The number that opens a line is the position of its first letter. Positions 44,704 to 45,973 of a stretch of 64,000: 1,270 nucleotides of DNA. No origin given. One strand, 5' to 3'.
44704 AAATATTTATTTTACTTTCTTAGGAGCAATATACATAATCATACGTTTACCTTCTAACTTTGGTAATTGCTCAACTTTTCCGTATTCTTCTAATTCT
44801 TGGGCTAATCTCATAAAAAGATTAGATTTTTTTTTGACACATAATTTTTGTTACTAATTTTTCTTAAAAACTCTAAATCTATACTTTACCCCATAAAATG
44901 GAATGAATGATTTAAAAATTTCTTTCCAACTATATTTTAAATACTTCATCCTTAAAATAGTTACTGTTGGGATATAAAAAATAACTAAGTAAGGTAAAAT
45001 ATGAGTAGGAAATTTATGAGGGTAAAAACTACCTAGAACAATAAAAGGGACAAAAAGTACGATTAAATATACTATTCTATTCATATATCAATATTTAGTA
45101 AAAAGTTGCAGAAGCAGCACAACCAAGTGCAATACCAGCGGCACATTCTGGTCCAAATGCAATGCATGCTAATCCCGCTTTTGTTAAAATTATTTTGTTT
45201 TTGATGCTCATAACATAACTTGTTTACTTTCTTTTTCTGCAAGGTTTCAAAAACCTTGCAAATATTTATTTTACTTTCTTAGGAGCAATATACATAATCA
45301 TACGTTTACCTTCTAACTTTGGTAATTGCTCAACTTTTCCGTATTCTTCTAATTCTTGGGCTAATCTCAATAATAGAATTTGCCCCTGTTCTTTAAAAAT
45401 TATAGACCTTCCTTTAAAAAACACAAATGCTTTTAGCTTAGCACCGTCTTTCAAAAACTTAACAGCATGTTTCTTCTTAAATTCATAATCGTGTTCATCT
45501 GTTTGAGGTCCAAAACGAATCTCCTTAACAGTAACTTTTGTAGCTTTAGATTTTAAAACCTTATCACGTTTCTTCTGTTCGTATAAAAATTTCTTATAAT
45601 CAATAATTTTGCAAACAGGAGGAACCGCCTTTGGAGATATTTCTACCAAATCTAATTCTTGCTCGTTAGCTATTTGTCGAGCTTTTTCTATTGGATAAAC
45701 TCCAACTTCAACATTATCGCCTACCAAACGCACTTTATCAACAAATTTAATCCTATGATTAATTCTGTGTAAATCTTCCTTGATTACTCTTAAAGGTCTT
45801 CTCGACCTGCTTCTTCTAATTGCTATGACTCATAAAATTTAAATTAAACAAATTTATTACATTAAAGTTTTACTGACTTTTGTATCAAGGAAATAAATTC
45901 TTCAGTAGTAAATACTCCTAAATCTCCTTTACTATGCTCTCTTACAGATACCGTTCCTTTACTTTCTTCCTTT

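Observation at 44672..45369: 414-bp insert between duplicated infC 3' ends, inside the thrS-infC-rpmI-rplT operon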

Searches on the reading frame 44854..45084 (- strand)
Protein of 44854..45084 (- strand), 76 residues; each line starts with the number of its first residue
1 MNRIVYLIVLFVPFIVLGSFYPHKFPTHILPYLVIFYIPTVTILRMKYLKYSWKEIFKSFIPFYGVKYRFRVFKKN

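Call 5: search_protein_families(library=pfam, proteins=[window:44854-45084:-], max_evalue=1)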
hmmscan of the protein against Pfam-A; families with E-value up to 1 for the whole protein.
window:44854-45084:- (76 aa): 0 families

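Call 6: search_protein_families(library=ncbifam, proteins=[window:44854-45084:-], max_evalue=1)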
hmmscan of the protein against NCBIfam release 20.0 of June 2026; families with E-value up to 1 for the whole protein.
window:44854-45084:- (76 aa): 1 family
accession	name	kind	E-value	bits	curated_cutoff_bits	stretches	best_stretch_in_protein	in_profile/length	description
NF001397.0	PRK00281.3-4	equivalog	0.061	12.9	363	1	27-66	43-81/281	undecaprenyl-diphosphate phosphatase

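Call 17: find_homologous_proteins(query=window:44854-45084:-, max_evalue=1)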
Query window:44854-45084:- (76 aa): 4 proteins with E <= 1 among 4 candidates.
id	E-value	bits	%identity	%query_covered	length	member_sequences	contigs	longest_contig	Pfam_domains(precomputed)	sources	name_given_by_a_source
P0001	4.3e-41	156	100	100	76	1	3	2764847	-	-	-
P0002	9.7e-32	126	78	100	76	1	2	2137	-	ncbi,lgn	-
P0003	1.6e-26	110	69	99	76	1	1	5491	-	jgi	-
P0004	1.3e-24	104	68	100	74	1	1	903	-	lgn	-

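Call 18: find_encoding_contigs(protein=P0002, flank=5000)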
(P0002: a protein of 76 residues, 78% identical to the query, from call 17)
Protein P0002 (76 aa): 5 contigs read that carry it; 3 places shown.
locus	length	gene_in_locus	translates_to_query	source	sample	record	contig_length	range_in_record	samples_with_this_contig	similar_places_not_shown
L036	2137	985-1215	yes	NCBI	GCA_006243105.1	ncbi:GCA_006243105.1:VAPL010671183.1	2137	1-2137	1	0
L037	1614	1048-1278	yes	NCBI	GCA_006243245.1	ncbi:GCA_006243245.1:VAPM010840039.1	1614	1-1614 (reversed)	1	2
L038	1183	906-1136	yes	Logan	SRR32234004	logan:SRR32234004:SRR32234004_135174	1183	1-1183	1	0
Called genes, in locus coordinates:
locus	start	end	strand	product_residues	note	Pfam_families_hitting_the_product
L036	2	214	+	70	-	?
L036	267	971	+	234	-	-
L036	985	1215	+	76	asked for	-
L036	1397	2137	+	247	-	?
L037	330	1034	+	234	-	-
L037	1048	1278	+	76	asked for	-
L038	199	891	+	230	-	-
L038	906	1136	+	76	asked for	-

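Call 19: find_encoding_contigs(protein=P0003, flank=5000)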
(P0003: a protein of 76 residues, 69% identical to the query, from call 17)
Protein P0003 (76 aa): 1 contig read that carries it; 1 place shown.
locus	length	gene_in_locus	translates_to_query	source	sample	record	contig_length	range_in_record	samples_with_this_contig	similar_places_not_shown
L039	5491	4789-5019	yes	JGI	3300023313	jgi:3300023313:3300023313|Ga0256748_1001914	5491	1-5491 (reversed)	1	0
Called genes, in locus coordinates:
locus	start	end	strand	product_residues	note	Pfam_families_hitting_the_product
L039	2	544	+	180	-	?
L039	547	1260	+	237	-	PF04205:FMN_bind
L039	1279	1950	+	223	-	PF02508:Rnf-Nqr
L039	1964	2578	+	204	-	PF02508:Rnf-Nqr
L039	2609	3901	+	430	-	PF00111:Fer2, PF00970:FAD_binding_6 (weak), PF00175:NAD_binding_1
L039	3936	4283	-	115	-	PF08274:Zn_Ribbon_YjdM, PF03831:YjdM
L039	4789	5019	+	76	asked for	-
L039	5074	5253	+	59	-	-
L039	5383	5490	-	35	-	?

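Call 20: find_encoding_contigs(protein=P0004, flank=5000)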
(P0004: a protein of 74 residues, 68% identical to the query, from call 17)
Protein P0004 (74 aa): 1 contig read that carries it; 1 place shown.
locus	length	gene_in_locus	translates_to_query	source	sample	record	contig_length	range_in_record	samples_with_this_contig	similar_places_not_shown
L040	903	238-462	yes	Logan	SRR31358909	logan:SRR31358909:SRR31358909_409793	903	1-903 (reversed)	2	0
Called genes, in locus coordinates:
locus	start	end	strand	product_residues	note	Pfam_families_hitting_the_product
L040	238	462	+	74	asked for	-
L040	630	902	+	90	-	?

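Call 29: find_related_loci(query=A4, collection=genome_contigs, flank=4000)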
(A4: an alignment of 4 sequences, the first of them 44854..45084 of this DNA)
Query A4 (76 aa) in genome_contigs; peptide patterns used: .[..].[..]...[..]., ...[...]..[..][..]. (x = any residue, [..] = any of these).
91 stretches matched a pattern, but none encodes a relative of the query by tblastn (E <= 1e-3).

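Call 31: search_protein_families(library=pfam, proteins=[L036:267-971:+, L036:1397-2137:+, L040:630-902:+], max_evalue=0.1)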
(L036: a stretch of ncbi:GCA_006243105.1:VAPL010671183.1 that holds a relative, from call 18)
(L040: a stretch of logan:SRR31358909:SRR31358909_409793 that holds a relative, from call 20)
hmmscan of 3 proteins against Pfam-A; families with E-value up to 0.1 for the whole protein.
L036:267-971:+ (234 aa): 3 families
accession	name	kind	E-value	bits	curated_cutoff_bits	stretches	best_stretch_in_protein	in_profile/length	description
PF08139.17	LPAM_1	-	0.0029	18.4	20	1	11-29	1-18/18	Prokaryotic membrane lipoprotein lipid attachment site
PF05223.17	MecA_N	-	0.0051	17.5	22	1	59-142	23-104/117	NTF2-like N-terminal transpeptidase domain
PF12916.12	DUF3834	-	0.046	13.4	22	1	9-96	73-162/202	Protein of unknown function (DUF3834)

L036:1397-2137:+ (247 aa): 2 families
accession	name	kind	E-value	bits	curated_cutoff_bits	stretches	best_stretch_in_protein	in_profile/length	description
PF00575.29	S1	-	4.9e-07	30.5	22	1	118-175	2-55/74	S1 RNA binding domain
PF03789.18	ELK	-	0.034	14.5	21.3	1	232-243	9-20/22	ELK domain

L040:630-902:+ (90 aa): 2 families
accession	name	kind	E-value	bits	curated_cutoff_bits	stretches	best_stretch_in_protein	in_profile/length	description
PF18691.7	Cdc13_OB2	-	0.0068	16.9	25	1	16-84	33-101/111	Cell division control protein 13, OB2 domain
PF12698.13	ABC2_membrane_3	-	0.014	14.9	31.6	1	9-81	10-79/347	ABC-2 family transporter protein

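Call 33: find_homologous_proteins(query=L036:267-971:+, max_evalue=0.01)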
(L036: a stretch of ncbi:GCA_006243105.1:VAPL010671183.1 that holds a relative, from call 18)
Query L036:267-971:+ (234 aa): 4 proteins with E <= 0.01 among 733 candidates.
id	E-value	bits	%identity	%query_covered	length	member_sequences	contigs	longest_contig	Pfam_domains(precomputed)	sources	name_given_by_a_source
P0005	9.3e-147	504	100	100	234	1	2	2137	-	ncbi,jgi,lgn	jgi:hypothetical protein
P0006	2.7e-69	251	55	97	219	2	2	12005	-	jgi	jgi:hypothetical protein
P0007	1.2e-63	233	49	95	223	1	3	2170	-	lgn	-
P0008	2.0e-55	206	48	88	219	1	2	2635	-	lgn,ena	-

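Call 35: find_encoding_contigs(protein=P0006, flank=6000)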
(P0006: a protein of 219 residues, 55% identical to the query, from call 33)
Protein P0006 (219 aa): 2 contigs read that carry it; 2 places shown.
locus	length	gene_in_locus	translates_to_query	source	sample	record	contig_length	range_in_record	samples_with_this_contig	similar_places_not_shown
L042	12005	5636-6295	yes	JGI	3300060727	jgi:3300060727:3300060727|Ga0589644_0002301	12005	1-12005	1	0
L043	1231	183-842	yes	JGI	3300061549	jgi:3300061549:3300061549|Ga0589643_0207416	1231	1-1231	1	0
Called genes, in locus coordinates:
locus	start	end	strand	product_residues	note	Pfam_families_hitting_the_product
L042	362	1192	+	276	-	-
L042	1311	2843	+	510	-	PF00144:Beta-lactamase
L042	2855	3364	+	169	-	-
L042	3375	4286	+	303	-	PF05090:HTTM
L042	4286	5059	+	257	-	PF03328:HpcH_HpaI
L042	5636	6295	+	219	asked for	-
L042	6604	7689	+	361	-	PF11185:DUF2971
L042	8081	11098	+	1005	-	PF00082:Peptidase_S8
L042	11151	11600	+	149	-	-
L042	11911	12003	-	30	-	?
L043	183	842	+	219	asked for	-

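Call 36: find_encoding_contigs(protein=P0007, flank=3000)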
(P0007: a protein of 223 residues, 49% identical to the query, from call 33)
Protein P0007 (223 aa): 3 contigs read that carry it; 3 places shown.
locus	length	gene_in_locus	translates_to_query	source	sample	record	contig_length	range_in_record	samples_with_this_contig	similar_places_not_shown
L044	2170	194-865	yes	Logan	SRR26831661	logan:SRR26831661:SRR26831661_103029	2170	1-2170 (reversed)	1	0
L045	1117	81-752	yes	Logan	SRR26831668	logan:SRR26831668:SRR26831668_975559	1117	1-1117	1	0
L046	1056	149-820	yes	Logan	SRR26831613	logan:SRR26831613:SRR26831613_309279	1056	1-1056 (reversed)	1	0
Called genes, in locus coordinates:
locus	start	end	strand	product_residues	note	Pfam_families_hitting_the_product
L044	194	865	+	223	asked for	-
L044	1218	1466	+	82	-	PF13620:CarboxypepD_reg (faint), PF13715:CarbopepD_reg_2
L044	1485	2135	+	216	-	-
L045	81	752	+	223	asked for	-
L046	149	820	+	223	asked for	-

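Call 37: find_encoding_contigs(protein=P0008, flank=3000)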
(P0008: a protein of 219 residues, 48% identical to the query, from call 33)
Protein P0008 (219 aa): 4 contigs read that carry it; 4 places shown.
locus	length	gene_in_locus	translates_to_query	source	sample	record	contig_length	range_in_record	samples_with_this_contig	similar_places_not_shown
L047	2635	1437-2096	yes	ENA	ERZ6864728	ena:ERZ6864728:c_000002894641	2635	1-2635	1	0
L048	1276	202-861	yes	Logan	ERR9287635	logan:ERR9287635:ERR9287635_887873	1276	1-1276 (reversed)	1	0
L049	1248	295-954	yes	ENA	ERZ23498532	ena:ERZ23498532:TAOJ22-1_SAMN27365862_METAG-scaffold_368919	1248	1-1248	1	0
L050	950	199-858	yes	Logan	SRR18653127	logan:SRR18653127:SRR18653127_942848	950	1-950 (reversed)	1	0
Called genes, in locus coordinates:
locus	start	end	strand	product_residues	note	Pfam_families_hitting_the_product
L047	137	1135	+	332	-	PF04326:SLFN_AlbA_2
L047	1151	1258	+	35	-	-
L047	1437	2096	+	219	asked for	-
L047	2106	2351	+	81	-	-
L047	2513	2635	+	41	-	?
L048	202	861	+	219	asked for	-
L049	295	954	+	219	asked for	-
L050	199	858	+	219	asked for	-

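Call 61: search_protein_families(library=ncbifam, proteins=[P0005, P0006, P0008], max_evalue=10)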
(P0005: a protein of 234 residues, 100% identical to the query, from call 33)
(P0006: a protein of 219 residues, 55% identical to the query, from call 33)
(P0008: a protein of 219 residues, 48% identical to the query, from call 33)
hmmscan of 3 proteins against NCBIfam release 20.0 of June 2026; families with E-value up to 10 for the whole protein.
P0005 (234 aa): 4 families
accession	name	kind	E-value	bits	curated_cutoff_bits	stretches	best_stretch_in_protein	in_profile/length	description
NF047408.1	SA0632_fam_LP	equivalog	0.012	15.3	70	1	11-33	1-23/68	SA0632 family lipoprotein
NF045625.1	IBP_CFB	equivalog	0.016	14.6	400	1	9-75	2-67/275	ice-binding protein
NF041428.1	TrsH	subfamily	0.074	13.2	150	1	11-67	1-56/149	TrsH/TraH family protein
TIGR01798.1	cit_synth_I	equivalog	0.98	8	485.15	1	126-192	330-391/412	citrate synthase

P0006 (219 aa): 1 family
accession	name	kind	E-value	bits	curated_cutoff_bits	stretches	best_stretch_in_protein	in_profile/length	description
NF050003.1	PetP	equivalog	0.062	13.5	65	1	63-91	14-41/60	cytochrome b6f subunit PetP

P0008 (219 aa): 1 family
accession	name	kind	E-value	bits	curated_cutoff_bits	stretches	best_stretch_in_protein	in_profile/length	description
NF040782.1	PG_glutam_Chrys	equivalog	0.75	9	250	0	1-52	1-44/321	protein-glutamine glutaminase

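Call 66: search_protein_representatives(alignment_id=A5)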
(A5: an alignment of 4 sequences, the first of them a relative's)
Query: 4 sequences, 227 profile positions. Proteins with E-value up to 0.001 (for the whole library): 96; up to 1e-10: 52; up to 1e-30: 9. The best 96 are listed.
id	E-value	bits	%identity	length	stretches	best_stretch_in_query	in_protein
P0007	5.1e-108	376.3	-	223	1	3-227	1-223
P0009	4.7e-57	209.6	-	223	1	3-226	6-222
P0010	6.0e-53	196.2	-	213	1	8-226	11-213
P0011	2.3e-51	191.0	-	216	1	9-224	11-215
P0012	4.8e-49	183.4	-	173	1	44-222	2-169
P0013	1.3e-46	175.4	-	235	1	8-226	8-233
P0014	1.0e-43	166.0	-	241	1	4-225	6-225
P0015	1.1e-36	143.0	-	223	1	5-224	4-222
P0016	5.4e-32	127.6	-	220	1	4-221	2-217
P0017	7.2e-29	117.4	-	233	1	7-226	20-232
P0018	2.4e-28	115.7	-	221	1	33-222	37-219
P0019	6.1e-28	114.4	-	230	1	15-225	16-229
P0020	5.4e-27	111.3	-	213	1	5-224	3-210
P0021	1.1e-25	107.1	-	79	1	147-227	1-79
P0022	2.9e-25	105.6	-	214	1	3-226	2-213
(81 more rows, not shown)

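Call 85: search_protein_families(library=ncbifam, proteins=[window:44857-45084:-], max_evalue=1)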
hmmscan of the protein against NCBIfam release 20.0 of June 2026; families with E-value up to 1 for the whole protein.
seq(76 aa): 1 family
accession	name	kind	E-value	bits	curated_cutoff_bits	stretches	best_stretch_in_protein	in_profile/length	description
NF001397.0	PRK00281.3-4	equivalog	0.061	12.9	363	1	27-66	43-81/281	undecaprenyl-diphosphate phosphatase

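Call 98: predict_structure(alignment_id=A9)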
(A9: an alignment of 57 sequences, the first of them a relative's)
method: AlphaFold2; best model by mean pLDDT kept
length: 234 residues; sequences in the alignment: 57
mean_pLDDT: 81.6   pTM: 0.71
mean pLDDT of the five models: 81.6, 80.1, 80.0, 79.5, 78.3
residues with pLDDT >= 90: 85; 70-90: 101; 50-70: 40; < 50: 8
segments of 3 or more residues with pLDDT < 50: 1-4, 176-178
pLDDT, mean of each block of 10 residues (from residue 1): 52 72 74 57 85 97 90 78 92 94 96 96 93 94 91 86 71 53 80 83 81 82 85 75
secondary structure, 60 per line:
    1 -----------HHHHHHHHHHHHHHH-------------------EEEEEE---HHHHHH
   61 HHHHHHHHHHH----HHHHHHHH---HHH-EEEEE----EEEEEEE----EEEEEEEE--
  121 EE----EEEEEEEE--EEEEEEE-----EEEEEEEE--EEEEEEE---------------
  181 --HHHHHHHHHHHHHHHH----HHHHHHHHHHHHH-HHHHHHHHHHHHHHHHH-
elements in order: H12-26 E46-51 H55-71 H76-83 E91-95 E100-106 E111-118 E127-134 E137-143 E149-156 E159-165 H183-198 H203-215 H217-233

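Call 100: fold_search(model_id=the predicted structure, library=pdb)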
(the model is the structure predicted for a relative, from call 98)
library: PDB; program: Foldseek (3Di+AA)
matches with E <= 10: 707; with E <= 0.001: 0
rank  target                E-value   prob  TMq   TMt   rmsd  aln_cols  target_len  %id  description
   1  6jr8_A                4.4e-02  0.35  0.13  0.05  10.4       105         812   11  Flavobacterium johnsoniae GH31 dextranase, FjDex31A, mutant D412A complexed with isomaltotriose (released 2019-04-24)
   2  6jr6_A                4.4e-02  0.33  0.12  0.05  10.3       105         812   11  Flavobacterium johnsoniae GH31 dextranase, FjDex31A (released 2019-04-24)
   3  7qh9_CCC              2.4e-01  0.21  0.20  0.12  12.1       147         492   17  TarM(Se)_G117R-4RboP (released 2023-05-10)
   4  1ab0                  2.4e-01  0.10  0.14  0.21  13.7       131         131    7  C1G/V32D/F57H MUTANT OF MURINE ADIPOCYTE LIPID BINDING PROTEIN AT PH 4.5 (released 1997-06-16)
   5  4fgi_B                2.5e-01  0.28  0.15  0.21   7.4       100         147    9  Structure of the effector - immunity system Tse1 / Tsi1 from Pseudomonas aeruginosa (released 2012-06-20)
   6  3p6c                  2.5e-01  0.07  0.11  0.16  14.0       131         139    8  Human adipocyte lipid-binding protein FABP4 in complex with citric acid (released 2011-04-13)
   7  2ol6                  3.0e-01  0.30  0.15  0.15   6.8        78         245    9  The crystal structure of OspA mutant (released 2007-12-11)
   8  5edc                  3.4e-01  0.08  0.13  0.20  13.9       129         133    8  human FABP4 in complex with 6-Chloro-4-phenyl-2-piperidin-1-yl-quinoline-3-carboxylic acid at 1.29A (released 2016-03-09)
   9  4d6b                  3.6e-01  0.08  0.14  0.21  13.8       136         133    6  Human myelin protein P2, mutant P38G (released 2015-05-20)
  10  7fz5                  3.6e-01  0.08  0.13  0.20  14.0       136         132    8  Crystal Structure of human FABP4 in complex with rac-(2R)-1-[[3-(3-cyclopropyl-1,2,4-oxadiazol-5-yl)-4,5,6,7-tetrahydro- (released 2023-06-14)
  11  4fgi_H                3.8e-01  0.21  0.15  0.22   9.7        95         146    9  Structure of the effector - immunity system Tse1 / Tsi1 from Pseudomonas aeruginosa (released 2012-06-20)
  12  4nns                  3.8e-01  0.08  0.13  0.20  13.8       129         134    8  Crystal structure of FABP4 in complex with novel inhibitor (released 2014-11-19)
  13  5ur9_F                4.2e-01  0.12  0.15  0.23  13.8       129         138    9  Enantiomer-Specific Binding of the Potent Antinociceptive Agent SBFI-26 to Anandamide transporters FABP5 (released 2017-08-23)
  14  5bvq_A                4.2e-01  0.08  0.12  0.20  14.0       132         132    5  Ligand-unbound pFABP4 (released 2015-08-05)
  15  4r8o_A                4.5e-01  0.35  0.19  0.39   5.3        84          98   12  Crystal structure of a DUF3836 family protein (BVU_1206) from Bacteroides vulgatus ATCC 8482 at 2.50 A resolution (released 2014-09-17)
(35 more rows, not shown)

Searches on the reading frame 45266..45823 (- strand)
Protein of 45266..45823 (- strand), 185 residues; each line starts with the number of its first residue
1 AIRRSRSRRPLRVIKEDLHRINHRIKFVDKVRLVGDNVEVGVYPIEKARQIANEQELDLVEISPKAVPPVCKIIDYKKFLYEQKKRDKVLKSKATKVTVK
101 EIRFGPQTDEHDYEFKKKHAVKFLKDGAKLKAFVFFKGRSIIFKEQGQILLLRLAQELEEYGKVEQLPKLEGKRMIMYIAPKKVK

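Call 5: search_protein_families(library=pfam, proteins=[window:45266-45823:-], max_evalue=1)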
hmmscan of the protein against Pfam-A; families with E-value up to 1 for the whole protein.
window:45266-45823:- (185 aa): 2 families
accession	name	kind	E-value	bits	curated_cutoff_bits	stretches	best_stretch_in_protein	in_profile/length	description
PF00707.27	IF3_C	-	1.9e-31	108.3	34.8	1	97-182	1-86/86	Translation initiation factor IF-3, C-terminal domain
PF05198.21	IF3_N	-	6.7e-26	90.7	26.9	1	21-88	1-68/70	Translation initiation factor IF-3, N-terminal domain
